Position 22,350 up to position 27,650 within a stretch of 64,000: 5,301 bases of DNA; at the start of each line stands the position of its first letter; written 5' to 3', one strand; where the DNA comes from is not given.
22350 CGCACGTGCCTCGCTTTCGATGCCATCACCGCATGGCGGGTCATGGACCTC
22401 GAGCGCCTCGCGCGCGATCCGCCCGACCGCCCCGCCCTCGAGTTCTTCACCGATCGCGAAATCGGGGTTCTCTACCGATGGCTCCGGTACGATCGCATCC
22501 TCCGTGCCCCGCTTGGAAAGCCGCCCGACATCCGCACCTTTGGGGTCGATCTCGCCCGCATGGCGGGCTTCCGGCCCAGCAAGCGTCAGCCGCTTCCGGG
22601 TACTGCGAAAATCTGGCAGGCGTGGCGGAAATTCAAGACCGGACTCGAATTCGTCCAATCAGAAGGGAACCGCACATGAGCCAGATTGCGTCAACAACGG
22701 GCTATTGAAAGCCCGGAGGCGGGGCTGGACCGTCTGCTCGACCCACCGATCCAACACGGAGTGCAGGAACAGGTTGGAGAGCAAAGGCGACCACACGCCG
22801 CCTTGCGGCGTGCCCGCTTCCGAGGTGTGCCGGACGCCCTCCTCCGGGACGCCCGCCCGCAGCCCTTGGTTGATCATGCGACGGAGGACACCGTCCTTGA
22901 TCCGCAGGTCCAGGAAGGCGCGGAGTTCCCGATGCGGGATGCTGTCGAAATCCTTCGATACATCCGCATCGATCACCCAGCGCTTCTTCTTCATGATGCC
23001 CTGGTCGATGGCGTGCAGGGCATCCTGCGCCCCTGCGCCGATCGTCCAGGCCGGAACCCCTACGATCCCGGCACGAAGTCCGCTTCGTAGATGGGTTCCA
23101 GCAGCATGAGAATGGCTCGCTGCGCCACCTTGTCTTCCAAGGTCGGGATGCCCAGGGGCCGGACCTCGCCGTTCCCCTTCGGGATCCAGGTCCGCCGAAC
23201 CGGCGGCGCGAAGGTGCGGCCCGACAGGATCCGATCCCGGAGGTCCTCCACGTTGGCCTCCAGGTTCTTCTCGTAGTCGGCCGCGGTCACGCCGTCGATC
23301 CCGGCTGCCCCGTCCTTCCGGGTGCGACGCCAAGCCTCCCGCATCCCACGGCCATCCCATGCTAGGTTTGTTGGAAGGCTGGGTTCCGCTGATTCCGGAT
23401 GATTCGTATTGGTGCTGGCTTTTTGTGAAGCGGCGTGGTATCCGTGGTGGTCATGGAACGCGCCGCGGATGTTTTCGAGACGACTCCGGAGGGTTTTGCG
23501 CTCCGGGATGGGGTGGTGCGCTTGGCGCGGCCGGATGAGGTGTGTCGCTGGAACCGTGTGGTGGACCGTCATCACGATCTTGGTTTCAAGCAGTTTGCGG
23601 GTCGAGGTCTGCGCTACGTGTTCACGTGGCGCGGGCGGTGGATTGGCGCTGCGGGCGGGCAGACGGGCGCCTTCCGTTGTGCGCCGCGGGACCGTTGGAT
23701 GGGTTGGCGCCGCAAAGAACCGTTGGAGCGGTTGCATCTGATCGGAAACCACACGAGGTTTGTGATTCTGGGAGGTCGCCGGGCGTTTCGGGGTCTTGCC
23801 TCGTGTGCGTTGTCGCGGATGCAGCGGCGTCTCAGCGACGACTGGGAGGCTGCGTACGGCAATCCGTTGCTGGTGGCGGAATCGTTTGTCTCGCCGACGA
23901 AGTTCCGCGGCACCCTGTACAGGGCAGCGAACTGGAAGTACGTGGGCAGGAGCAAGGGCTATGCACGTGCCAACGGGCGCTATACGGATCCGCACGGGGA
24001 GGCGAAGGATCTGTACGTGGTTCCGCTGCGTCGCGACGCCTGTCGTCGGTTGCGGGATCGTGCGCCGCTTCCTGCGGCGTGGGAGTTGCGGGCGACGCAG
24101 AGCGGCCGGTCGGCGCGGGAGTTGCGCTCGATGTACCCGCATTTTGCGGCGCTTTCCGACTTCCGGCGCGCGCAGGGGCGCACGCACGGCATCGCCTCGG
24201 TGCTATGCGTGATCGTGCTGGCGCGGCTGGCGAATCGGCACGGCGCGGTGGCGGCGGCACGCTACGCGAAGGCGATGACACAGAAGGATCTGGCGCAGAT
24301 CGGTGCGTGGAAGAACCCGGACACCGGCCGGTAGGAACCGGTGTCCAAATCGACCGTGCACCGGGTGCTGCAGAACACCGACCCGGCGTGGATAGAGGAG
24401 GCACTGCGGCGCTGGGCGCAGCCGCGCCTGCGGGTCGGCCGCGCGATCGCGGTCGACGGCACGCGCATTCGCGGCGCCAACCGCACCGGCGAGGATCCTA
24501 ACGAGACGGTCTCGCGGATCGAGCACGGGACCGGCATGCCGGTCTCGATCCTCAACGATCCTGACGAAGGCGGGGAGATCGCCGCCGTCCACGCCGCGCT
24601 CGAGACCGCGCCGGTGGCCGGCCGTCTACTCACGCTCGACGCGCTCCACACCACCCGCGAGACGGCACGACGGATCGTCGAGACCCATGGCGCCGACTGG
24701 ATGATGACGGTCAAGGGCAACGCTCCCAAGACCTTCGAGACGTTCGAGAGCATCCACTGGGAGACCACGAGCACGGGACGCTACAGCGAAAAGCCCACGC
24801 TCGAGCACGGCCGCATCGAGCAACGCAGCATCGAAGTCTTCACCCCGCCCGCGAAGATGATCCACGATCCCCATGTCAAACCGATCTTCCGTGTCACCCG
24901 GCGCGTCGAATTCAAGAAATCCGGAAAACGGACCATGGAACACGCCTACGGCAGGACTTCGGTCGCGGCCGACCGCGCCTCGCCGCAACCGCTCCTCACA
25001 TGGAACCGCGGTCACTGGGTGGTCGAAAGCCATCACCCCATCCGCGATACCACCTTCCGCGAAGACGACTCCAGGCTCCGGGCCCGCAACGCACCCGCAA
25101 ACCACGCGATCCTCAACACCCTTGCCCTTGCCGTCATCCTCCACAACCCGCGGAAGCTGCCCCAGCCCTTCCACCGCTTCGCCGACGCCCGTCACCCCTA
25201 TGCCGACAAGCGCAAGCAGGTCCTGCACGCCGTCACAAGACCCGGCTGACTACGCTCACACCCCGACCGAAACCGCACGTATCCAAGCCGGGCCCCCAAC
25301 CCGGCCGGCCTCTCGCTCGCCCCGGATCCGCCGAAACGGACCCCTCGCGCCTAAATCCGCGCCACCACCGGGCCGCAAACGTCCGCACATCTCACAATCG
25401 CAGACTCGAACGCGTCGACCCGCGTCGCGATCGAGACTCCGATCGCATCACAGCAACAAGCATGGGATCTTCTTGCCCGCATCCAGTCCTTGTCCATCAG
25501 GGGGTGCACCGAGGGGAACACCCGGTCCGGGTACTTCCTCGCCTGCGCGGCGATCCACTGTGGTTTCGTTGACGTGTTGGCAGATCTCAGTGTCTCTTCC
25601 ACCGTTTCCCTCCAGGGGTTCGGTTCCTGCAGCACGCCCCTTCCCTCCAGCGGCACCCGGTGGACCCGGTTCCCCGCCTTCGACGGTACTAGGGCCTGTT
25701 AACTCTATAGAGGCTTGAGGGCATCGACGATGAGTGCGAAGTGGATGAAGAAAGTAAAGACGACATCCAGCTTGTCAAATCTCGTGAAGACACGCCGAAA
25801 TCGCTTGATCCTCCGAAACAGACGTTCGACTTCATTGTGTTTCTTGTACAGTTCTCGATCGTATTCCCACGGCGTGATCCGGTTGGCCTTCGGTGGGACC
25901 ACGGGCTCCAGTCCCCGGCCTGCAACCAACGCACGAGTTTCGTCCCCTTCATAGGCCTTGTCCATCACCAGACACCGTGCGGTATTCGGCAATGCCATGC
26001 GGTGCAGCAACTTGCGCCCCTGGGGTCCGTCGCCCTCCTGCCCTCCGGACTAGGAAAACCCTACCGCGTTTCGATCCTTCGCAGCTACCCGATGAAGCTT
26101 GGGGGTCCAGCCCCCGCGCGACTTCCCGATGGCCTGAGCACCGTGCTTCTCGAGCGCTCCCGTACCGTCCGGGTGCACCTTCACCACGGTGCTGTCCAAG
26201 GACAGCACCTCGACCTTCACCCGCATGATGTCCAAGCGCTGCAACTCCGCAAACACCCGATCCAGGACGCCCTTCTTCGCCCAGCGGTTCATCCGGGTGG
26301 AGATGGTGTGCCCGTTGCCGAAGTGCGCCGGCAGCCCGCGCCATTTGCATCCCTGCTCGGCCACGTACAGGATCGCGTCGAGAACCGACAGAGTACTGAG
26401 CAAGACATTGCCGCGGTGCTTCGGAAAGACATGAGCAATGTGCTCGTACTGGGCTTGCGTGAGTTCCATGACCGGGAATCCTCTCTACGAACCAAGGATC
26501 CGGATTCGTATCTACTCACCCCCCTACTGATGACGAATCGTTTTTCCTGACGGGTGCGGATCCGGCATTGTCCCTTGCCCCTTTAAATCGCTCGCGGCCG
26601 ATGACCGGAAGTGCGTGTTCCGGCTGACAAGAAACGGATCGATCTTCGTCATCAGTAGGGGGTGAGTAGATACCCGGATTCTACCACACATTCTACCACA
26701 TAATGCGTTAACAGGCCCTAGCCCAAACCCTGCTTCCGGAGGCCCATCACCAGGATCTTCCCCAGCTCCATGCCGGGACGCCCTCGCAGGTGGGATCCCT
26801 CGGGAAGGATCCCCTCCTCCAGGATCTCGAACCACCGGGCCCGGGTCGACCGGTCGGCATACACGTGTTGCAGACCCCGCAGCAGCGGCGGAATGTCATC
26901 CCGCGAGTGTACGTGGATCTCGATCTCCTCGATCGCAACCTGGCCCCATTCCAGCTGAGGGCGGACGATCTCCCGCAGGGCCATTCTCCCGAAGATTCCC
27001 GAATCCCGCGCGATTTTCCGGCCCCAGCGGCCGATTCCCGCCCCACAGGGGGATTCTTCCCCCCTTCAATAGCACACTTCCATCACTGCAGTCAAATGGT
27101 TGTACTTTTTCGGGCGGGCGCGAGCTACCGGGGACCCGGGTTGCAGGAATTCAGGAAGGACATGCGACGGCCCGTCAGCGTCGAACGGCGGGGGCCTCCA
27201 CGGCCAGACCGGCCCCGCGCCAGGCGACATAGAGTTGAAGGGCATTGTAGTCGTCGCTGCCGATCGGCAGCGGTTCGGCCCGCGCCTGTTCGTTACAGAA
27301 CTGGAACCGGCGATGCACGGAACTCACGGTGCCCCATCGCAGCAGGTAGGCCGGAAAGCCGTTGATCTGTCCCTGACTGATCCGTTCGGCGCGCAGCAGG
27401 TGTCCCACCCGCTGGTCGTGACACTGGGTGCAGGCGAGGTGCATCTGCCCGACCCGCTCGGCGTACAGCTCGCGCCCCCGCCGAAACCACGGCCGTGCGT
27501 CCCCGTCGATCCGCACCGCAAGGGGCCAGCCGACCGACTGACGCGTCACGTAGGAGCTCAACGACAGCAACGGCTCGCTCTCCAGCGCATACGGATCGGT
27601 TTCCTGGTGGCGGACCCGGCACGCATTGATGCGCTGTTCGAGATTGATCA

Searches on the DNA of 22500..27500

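Call 24: search_rna_families(source=window, start=22500, end=27500, threshold=evalue, max_evalue=1)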
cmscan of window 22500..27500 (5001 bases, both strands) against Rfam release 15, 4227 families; matches with E-value up to 1: 0.
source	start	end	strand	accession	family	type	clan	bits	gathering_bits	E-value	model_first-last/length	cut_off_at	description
